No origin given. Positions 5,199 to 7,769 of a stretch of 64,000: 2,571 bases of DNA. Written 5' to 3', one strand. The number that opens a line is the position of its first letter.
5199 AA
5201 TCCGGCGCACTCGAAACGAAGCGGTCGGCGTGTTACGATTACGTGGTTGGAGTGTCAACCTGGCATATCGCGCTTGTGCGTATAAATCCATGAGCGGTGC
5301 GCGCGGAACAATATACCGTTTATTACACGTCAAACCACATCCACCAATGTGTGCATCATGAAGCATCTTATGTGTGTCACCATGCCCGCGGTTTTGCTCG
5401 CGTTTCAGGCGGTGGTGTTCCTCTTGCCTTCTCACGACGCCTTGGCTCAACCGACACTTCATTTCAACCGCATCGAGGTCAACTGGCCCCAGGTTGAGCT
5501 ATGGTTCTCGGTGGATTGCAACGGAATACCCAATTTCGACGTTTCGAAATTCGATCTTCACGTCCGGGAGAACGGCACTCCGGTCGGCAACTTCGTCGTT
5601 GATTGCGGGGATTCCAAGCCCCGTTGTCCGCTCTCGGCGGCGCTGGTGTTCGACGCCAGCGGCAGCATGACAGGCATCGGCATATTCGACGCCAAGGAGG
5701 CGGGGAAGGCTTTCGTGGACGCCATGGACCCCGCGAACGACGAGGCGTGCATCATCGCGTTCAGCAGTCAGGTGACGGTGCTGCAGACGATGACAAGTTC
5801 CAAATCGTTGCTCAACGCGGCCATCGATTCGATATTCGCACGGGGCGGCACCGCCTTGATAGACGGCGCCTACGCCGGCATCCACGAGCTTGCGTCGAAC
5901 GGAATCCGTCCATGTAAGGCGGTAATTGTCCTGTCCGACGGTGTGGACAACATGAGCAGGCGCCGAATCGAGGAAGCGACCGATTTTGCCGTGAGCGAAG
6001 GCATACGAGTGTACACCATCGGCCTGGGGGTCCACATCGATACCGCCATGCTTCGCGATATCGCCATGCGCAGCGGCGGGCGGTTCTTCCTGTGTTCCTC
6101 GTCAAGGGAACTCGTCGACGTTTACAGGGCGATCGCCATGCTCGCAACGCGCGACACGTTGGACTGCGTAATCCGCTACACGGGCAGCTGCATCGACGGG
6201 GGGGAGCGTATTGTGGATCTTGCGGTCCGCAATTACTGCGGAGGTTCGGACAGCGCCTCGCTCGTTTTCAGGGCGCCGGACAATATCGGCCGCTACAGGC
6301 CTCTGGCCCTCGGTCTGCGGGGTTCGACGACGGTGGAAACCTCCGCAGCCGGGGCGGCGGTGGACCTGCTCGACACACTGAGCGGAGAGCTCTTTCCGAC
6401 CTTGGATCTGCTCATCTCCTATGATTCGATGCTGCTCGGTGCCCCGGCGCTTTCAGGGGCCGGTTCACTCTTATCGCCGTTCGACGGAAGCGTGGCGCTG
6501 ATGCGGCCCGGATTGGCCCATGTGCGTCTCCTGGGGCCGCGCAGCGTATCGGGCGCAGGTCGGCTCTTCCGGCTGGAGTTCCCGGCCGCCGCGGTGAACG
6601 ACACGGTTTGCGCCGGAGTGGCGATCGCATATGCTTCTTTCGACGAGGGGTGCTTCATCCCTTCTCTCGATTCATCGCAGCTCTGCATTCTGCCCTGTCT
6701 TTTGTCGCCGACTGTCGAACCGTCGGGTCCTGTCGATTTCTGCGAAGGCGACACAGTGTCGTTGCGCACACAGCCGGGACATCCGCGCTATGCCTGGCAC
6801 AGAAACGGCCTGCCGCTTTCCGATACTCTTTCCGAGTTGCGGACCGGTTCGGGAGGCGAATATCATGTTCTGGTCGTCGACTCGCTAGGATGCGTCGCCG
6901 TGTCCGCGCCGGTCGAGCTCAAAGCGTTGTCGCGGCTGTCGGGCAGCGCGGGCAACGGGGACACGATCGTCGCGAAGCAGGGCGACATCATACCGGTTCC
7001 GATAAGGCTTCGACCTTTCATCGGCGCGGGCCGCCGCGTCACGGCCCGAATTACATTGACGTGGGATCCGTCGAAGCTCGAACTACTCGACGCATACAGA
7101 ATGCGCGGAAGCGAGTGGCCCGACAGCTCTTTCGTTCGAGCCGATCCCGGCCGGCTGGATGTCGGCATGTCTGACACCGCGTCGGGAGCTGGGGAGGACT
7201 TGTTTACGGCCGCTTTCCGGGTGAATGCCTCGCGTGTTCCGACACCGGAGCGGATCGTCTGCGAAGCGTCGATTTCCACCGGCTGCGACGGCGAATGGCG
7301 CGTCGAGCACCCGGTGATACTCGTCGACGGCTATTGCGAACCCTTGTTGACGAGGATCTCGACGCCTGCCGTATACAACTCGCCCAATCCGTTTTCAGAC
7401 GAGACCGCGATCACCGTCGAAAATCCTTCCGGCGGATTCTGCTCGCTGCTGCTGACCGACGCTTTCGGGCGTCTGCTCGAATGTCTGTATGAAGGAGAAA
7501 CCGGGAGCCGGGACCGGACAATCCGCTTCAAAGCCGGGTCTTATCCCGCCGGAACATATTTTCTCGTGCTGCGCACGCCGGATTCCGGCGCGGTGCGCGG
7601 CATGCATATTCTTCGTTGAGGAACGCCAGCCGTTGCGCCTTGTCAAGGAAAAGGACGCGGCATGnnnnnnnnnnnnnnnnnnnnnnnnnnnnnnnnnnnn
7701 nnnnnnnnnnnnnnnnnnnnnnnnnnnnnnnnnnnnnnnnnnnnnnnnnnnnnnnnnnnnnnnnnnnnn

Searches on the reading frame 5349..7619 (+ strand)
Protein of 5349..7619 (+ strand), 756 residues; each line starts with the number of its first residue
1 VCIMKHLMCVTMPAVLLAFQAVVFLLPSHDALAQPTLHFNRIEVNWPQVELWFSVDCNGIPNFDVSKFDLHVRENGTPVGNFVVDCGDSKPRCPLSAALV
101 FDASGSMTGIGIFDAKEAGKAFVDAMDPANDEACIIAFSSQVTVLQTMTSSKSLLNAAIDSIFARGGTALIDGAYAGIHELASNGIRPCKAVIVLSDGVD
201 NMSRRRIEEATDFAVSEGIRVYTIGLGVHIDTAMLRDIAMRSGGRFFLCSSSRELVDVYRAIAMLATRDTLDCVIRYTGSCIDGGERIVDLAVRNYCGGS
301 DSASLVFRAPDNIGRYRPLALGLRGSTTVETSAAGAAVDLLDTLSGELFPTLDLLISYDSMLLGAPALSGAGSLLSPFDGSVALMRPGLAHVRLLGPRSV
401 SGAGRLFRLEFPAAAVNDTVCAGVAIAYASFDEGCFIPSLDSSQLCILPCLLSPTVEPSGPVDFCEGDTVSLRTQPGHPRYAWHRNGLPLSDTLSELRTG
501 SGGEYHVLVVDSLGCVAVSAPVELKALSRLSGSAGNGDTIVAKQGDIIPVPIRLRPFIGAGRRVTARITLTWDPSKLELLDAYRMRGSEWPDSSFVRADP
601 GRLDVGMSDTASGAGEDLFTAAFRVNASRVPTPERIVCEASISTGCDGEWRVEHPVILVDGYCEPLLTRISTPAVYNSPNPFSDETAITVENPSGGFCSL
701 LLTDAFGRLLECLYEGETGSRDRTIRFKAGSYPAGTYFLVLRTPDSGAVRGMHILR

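Call 9: search_protein_families(library=pfam, proteins=[window:5349-7619:+], max_evalue=0.01)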
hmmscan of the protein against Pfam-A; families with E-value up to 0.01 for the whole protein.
window:5349-7619:+ (756 aa): 4 families
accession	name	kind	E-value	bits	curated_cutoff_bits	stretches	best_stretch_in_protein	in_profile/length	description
PF00092.34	VWA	-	6.6e-16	59.5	23.8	1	99-259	4-172/174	von Willebrand factor type A domain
PF13519.12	VWA_2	-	7.5e-08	33.4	27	1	99-198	3-106/107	von Willebrand factor type A domain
PF13768.12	VWA_3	-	1.2e-05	25.8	27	1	99-245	5-152/155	von Willebrand factor type A domain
PF05762.20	VWA_CoxE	-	7.4e-05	22.7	26.4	1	93-223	55-184/222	VWA domain containing CoxE-like protein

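Call 29: search_protein_families(library=ncbifam, proteins=[window:5349-7619:+], max_evalue=0.1)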
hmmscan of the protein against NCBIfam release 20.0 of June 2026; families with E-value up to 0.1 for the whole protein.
window:5349-7619:+ (756 aa): 7 families
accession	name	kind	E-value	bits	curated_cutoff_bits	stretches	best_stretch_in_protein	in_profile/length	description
TIGR03436.1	acidobact_VWFA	subfamily_domain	2.2e-18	66.8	81.25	1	56-260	18-276/324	VWA domain-containing protein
NF047508.1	VWA_BatA_Lepto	exception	1.5e-08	34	380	1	152-267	155-274/315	VWA domain-containing protein BatA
NF010238.0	PRK13685.1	subfamily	2.7e-08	33.3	432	1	98-262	100-294/335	hypothetical protein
TIGR03788.1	marine_srt_targ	equivalog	2.1e-07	29.8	551.65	1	99-254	276-433/629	marine proteobacterial sortase target protein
TIGR04183.1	Por_Secre_tail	domain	0.011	15.7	23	1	679-745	3-62/72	T9SS type A sorting domain-containing protein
NF052323.1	T9SSA_dep_M6i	equivalog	0.024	12.6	600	1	674-742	957-1025/1043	T9SS-dependent M6-like inactivated metalloprotease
NF008230.0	PRK10997.1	equivalog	0.047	12.9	500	1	90-202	321-430/487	ATPase RavA stimulator ViaA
